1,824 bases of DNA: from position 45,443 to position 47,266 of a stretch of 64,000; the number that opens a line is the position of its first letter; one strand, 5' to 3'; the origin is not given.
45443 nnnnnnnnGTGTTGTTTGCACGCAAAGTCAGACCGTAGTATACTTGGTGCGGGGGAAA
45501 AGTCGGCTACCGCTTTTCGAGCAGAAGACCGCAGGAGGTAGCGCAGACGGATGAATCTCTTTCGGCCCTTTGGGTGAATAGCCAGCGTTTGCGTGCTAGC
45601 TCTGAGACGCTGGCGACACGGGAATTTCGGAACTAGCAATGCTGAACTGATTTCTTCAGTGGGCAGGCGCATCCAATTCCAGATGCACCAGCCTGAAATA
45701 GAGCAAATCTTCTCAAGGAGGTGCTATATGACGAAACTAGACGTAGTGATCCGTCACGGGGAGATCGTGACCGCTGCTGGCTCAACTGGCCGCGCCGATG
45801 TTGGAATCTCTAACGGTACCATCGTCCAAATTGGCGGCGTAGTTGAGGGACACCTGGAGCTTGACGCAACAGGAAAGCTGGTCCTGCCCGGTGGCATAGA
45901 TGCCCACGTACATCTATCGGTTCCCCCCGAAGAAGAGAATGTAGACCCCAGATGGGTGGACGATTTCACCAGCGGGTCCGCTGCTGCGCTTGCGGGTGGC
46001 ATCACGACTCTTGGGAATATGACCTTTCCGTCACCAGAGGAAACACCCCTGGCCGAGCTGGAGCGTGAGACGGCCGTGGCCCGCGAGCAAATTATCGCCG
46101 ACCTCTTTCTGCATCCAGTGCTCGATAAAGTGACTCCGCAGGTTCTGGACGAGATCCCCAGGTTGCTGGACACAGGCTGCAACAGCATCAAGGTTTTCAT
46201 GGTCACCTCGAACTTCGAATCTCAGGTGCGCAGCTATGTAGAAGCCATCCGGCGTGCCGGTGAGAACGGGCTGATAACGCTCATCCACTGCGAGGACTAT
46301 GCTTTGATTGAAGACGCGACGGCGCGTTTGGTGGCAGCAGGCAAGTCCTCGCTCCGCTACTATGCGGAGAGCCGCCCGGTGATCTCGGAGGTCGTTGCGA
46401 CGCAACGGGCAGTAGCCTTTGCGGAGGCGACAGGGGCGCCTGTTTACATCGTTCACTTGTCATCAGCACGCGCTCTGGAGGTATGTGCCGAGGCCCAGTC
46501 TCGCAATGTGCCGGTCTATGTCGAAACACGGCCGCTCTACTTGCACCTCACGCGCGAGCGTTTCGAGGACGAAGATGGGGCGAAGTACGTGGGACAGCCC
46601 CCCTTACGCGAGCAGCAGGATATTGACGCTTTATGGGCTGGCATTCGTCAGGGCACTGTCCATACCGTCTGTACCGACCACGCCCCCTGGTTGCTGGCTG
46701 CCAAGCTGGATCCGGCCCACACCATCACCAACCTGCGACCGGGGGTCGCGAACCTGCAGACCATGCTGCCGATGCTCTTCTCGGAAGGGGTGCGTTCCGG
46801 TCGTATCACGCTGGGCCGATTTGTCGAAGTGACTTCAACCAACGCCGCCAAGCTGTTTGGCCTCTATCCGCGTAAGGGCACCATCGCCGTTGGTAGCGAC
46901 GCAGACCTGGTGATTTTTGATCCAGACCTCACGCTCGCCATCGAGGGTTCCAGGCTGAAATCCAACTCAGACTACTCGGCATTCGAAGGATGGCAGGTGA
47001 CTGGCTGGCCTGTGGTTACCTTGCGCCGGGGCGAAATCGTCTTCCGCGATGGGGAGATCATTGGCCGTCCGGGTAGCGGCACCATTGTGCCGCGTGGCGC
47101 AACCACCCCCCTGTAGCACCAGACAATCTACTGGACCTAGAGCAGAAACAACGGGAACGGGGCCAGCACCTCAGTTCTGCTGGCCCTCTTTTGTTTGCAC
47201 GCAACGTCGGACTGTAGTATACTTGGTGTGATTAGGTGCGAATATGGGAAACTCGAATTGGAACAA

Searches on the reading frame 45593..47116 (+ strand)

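Call 59: search_protein_families(library=ncbifam, proteins=[window:45593-47116:+], max_evalue=1e-10)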
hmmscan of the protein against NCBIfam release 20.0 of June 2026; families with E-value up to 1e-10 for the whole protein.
window:45593-47116:+ (507 aa): 33 families (the best 25 are shown)
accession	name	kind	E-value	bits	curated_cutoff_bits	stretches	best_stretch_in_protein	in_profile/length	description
NF009941.0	PRK13404.1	subfamily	5e-119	398.1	647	1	47-503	2-463/478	dihydropyrimidinase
TIGR02033.1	D-hydantoinase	equivalog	2e-116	389.6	393.25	1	52-500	2-453/454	dihydropyrimidinase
NF004839.0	PRK06189.1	equivalog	7.5e-83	278.6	631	1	48-498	2-444/451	allantoinase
TIGR03178.1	allantoinase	equivalog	2.2e-81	273.9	357.85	1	50-493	1-434/441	allantoinase AllB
NF002668.0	PRK02382.1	equivalog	4.4e-73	246.5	452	1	65-500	13-427/436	dihydroorotase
NF006559.0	PRK09060.1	equivalog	7.4e-71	238.8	482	1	47-493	3-431/444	dihydroorotase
NF058539.1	ergo_uti2_ErtD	equivalog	1.8e-69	234.8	650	1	50-500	3-446/449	hydantoin-5-propionate amidohydrolase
TIGR00857.1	pyrC_multi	subfamily_domain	2.6e-69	234.2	279.05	1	65-486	3-411/412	dihydroorotase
NF058538.1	ergo_util_ErtD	equivalog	2.2e-63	214.7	600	1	50-499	2-444/446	hydantoin-5-propionate amidohydrolase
NF005751.0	PRK07575.1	equivalog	5.3e-61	206.4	529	1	50-489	4-425/440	dihydroorotase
NF005960.0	PRK08044.1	equivalog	1.2e-55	189.1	688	1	49-496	3-445/453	allantoinase AllB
NF006837.0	PRK09357.1-2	equivalog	4.9e-55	186.8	575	1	51-488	3-426/428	dihydroorotase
NF006841.0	PRK09357.2-2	equivalog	4.5e-54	183.7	640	1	55-486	6-419/421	dihydroorotase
NF006845.0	PRK09357.2-6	equivalog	5.3e-52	176.9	728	1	51-486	3-427/428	dihydroorotase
NF006844.0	PRK09357.2-5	equivalog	3e-50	171.5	701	1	51-486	4-422/422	dihydroorotase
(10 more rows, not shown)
